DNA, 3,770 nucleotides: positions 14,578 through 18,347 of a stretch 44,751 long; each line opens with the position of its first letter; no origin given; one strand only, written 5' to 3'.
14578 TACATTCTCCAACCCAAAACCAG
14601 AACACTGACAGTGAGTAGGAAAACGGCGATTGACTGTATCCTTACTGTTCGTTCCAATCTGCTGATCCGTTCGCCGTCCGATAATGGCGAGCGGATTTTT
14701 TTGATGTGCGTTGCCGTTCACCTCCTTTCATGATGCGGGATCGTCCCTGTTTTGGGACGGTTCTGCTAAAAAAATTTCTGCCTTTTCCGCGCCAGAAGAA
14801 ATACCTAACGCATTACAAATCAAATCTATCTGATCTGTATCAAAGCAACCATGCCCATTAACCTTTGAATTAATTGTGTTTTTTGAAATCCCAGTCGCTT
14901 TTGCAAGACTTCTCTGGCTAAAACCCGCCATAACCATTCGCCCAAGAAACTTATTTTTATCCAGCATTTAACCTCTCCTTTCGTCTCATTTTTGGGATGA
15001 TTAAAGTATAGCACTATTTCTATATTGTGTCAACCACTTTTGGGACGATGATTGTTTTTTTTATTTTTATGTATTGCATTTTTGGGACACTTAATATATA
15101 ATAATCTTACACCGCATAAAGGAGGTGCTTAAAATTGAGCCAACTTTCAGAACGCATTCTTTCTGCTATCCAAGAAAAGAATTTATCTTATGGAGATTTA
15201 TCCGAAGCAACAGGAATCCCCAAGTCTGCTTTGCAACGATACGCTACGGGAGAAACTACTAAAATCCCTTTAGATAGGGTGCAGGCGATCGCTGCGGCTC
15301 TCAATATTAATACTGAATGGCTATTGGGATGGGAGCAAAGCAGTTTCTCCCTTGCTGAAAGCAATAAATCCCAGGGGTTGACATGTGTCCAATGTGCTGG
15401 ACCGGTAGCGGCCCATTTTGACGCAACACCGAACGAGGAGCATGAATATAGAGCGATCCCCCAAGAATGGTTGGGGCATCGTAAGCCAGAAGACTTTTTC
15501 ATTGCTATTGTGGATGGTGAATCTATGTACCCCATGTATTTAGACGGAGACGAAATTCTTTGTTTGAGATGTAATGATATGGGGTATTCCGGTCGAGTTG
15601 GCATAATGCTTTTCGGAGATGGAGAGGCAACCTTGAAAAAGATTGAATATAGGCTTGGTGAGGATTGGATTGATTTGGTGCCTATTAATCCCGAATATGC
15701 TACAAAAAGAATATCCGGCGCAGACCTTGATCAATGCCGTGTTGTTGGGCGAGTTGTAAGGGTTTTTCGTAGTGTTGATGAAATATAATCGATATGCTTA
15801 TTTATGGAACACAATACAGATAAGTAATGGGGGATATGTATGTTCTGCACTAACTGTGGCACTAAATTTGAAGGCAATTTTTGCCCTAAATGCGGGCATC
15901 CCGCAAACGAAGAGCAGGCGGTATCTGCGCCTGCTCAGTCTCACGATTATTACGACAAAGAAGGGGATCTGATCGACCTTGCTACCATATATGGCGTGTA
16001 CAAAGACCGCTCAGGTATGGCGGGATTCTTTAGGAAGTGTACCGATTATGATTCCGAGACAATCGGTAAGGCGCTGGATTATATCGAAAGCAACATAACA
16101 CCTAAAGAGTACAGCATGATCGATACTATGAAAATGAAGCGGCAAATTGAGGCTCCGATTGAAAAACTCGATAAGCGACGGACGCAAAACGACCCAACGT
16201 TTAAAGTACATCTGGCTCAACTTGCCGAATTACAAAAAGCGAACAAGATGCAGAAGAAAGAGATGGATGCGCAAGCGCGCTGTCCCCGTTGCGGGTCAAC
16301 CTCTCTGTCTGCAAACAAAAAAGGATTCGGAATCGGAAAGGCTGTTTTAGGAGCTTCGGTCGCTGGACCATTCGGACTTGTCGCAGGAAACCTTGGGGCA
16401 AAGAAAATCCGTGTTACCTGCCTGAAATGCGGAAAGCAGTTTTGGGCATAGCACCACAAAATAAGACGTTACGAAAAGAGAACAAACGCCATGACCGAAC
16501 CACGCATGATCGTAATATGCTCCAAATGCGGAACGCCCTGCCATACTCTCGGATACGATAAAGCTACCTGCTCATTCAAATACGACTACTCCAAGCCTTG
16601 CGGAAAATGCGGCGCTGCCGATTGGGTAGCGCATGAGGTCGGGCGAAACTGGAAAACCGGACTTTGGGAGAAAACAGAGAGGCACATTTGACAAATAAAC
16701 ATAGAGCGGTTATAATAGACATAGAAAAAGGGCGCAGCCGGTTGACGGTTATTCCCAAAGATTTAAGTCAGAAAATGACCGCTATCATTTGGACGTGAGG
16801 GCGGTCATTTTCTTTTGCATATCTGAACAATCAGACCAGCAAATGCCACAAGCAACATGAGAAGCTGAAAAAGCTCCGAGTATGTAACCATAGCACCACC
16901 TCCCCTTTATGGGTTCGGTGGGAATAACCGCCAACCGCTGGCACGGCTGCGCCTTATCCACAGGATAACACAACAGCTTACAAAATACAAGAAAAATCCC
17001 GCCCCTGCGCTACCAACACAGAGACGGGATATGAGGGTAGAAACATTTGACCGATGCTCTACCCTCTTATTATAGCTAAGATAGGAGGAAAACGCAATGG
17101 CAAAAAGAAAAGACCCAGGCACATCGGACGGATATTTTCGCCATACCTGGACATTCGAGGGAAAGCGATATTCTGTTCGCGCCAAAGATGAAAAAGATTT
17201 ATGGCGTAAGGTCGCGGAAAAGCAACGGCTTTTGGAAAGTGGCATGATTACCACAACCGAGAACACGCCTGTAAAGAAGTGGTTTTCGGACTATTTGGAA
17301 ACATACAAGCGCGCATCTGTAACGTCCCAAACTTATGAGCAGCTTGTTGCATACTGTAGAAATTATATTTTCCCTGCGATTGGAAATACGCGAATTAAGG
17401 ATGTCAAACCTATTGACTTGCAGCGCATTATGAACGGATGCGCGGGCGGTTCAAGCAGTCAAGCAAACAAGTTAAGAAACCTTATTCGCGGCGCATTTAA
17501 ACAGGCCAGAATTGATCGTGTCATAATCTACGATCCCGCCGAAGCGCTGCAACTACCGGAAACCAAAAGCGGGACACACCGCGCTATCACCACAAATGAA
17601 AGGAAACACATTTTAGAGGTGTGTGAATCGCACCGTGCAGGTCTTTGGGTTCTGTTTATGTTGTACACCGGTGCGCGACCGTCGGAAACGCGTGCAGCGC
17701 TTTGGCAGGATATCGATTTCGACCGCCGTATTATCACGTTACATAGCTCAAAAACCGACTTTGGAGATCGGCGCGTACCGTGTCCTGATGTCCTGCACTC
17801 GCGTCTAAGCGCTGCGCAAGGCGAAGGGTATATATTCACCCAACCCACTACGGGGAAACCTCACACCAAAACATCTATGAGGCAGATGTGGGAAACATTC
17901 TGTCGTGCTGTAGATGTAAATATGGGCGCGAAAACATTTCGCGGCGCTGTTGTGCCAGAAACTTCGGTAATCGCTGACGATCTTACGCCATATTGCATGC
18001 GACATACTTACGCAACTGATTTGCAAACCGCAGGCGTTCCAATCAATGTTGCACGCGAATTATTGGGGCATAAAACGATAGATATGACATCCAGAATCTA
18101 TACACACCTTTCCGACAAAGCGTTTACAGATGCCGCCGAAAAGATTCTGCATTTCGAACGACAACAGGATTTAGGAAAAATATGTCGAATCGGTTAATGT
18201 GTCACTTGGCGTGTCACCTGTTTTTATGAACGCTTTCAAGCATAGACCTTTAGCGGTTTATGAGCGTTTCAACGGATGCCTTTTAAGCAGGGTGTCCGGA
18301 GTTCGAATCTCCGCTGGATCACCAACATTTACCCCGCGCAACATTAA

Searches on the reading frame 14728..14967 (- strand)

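Call 42: search_protein_families(library=phrogs, proteins=[window:14728-14967:-], max_evalue=0.001)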
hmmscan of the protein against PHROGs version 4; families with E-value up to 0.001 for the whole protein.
window:14728-14967:- (79 aa): 9 families
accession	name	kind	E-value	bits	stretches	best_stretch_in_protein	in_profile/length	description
phrog_3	-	transcription regulation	5.7e-10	40.5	1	1-73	87-153/430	transcriptional repressor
phrog_4583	-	transcription regulation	9.6e-09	36.2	1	14-58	22-66/81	transcriptional repressor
phrog_8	-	transcription regulation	2.5e-06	28.2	1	14-58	169-212/346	transcriptional regulator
phrog_2328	-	transcription regulation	1.3e-05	25.9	1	11-57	24-70/128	transcriptional repressor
phrog_2967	-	transcription regulation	3.8e-05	24.3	1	15-57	23-65/225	transcriptional regulator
phrog_4441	-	DNA, RNA and nucleotide metabolism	0.00021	22.5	1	17-72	20-74/98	HTH DNA binding protein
phrog_2439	-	transcription regulation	0.00022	21.2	1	14-58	19-63/367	transcriptional regulator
phrog_638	-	transcription regulation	0.00034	21.5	1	16-58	18-60/145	transcriptional regulator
phrog_4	-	transcription regulation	0.00079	19.5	1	8-58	141-188/400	transcriptional repressor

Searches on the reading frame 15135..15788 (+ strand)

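Call 42: search_protein_families(library=phrogs, proteins=[window:15135-15788:+], max_evalue=0.001)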
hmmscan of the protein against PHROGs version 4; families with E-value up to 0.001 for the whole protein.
window:15135-15788:+ (217 aa): 13 families
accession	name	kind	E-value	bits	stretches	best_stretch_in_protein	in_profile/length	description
phrog_4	-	transcription regulation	9.3e-37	127.9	1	2-213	131-338/400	transcriptional repressor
phrog_8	-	transcription regulation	4.9e-15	56.8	1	1-70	74-142/346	transcriptional regulator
phrog_2967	-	transcription regulation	1.3e-12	48.7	1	3-71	10-77/225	transcriptional regulator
phrog_6201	-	transcription regulation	6.2e-12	46.5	1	105-212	9-116/121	CI-like repressor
phrog_2328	-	transcription regulation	1e-07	32.8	1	2-64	14-75/128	transcriptional repressor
phrog_4583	-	transcription regulation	1.5e-07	32.4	1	3-65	10-71/81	transcriptional repressor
phrog_3557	-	transcription regulation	1.4e-06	29.5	1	1-64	11-72/142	transcriptional regulator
phrog_34939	-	unknown function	4.8e-06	27.4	1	5-66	11-72/280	-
phrog_8558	-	unknown function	5.4e-06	27.6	1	118-210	17-107/114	-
phrog_3037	-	transcription regulation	6.7e-05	23.8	1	6-72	29-83/189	transcriptional repressor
phrog_147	-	transcription regulation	6.8e-05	24.2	1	2-63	3-66/100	transcriptional regulator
phrog_2439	-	transcription regulation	0.00015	21.8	1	5-66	9-69/367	transcriptional regulator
phrog_1373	-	transcription regulation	0.00024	22.1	1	4-70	64-129/166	transcriptional regulator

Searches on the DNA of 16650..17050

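Call 36: search_rna_families(source=window, start=16650, end=17050, threshold=evalue, max_evalue=10)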
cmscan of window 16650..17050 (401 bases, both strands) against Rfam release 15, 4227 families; matches with E-value up to 10: 3.
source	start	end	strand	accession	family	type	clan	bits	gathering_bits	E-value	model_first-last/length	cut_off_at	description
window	16772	16818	+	RF00489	ctRNA_p42d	Gene; antisense;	-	22.1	50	0.019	1-46/46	no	ctRNA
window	16809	16933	-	RF01492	rli28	Gene; sRNA;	-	16.4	45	9.5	42-186/186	no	Listeria sRNA rli28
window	16799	16854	-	RF00039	DicF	Gene; antisense;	-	12.2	48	6.4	1-52/52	no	DicF RNA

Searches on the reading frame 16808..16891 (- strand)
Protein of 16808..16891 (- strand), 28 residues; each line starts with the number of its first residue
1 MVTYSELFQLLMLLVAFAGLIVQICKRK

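Call 11: search_protein_families(library=pfam, proteins=[window:16808-16891:-], max_evalue=1)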
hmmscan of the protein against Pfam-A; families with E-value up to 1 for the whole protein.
seq(28 aa): 0 families

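Call 21: search_protein_families(library=ncbifam, proteins=[window:16808-16891:-], max_evalue=10)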
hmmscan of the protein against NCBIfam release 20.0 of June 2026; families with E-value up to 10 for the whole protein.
seq(28 aa): 1 family
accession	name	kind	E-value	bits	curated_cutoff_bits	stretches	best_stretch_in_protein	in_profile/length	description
NF045529.2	Heimdall-CTERM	domain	0.13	12.7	24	1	8-28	5-25/26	Heimdall-CTERM domain-containing surface protein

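Call 22: search_protein_families(library=pfam, proteins=[window:16808-16891:-], max_evalue=10)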
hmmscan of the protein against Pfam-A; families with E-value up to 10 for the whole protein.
seq(28 aa): 0 families

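Call 56: search_protein_families(library=pfam, alignment_id=A3, max_evalue=10)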
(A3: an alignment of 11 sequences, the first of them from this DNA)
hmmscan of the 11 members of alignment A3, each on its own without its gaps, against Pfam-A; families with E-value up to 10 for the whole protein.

A. member 1, seq(28 aa): 0 families

B. families by the number of members that match (of 11 scanned): 3 families
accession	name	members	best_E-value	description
PF16935.10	Hol_Tox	3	0.00024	Putative Holin-like Toxin (Hol-Tox)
PF10831.14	DUF2556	1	0.067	Protein of unknown function (DUF2556)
PF02038.21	ATP1G1_PLM_MAT8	1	0.18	ATP1G1/PLM/MAT8 family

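Call 57: search_solved_structures(query=A3, max_evalue=10)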
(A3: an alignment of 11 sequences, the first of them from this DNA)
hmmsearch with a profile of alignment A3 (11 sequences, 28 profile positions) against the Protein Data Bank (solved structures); distinct sequences matched with E-value up to 10: 2.
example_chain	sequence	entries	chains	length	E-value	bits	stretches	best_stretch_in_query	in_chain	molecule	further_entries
7ns1_A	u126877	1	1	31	0.022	18.1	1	1-23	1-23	Snterotoxin A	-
9l08_A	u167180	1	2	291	2.4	11.5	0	16-27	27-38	Covalently Connected Cytochrome c555 trimer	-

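Call 58: search_solved_structures(query=A3, max_evalue=0.1, show_alignments=1)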
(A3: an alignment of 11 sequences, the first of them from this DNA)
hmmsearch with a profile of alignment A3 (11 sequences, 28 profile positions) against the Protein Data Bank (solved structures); distinct sequences matched with E-value up to 0.1: 1.
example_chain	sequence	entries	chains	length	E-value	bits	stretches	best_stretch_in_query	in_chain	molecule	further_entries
7ns1_A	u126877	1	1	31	0.022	18.1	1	1-23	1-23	Snterotoxin A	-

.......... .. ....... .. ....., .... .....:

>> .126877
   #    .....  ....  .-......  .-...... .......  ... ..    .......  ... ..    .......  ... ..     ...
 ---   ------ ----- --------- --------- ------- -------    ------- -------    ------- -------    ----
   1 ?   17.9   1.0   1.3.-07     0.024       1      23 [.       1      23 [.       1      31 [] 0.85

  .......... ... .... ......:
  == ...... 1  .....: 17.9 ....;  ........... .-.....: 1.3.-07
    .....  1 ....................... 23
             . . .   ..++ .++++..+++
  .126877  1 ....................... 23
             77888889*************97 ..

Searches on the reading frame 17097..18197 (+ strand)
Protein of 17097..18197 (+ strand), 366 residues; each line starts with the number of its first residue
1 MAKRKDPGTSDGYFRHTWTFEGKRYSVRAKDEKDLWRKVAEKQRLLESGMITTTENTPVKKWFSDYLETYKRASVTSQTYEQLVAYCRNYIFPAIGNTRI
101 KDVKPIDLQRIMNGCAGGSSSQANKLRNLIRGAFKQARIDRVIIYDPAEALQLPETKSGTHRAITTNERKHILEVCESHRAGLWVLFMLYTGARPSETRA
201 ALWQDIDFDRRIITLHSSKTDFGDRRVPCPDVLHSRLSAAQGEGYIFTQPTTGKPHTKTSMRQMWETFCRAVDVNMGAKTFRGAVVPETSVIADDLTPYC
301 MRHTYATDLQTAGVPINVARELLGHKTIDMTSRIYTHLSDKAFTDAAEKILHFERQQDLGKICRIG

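Call 42: search_protein_families(library=phrogs, proteins=[window:17097-18197:+], max_evalue=0.001)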
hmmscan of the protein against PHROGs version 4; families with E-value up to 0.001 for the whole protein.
window:17097-18197:+ (366 aa): 10 families
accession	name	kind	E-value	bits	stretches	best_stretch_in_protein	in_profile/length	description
phrog_1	-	integration and excision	1.6e-60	207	1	10-350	120-447/611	integrase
phrog_216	-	integration and excision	2.7e-30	106.5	1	127-350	19-236/301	integrase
phrog_7685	-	integration and excision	8.3e-12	46.2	1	291-350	176-235/240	integrase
phrog_23271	-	unknown function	6.6e-08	33.4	1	296-335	9-47/67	-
phrog_7244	-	integration and excision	1.2e-06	28.9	1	52-211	68-227/263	integrase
phrog_26960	-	unknown function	1.3e-05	26.5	1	30-122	40-133/146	-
phrog_35951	-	unknown function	0.00012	23.5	1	299-350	24-74/97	-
phrog_4710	-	unknown function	0.00031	21.4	1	71-213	38-187/211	-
phrog_34557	-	integration and excision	0.00035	21.3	1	295-341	124-169/183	integrase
phrog_37709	-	unknown function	0.00061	20.8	0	142-214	39-110/116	-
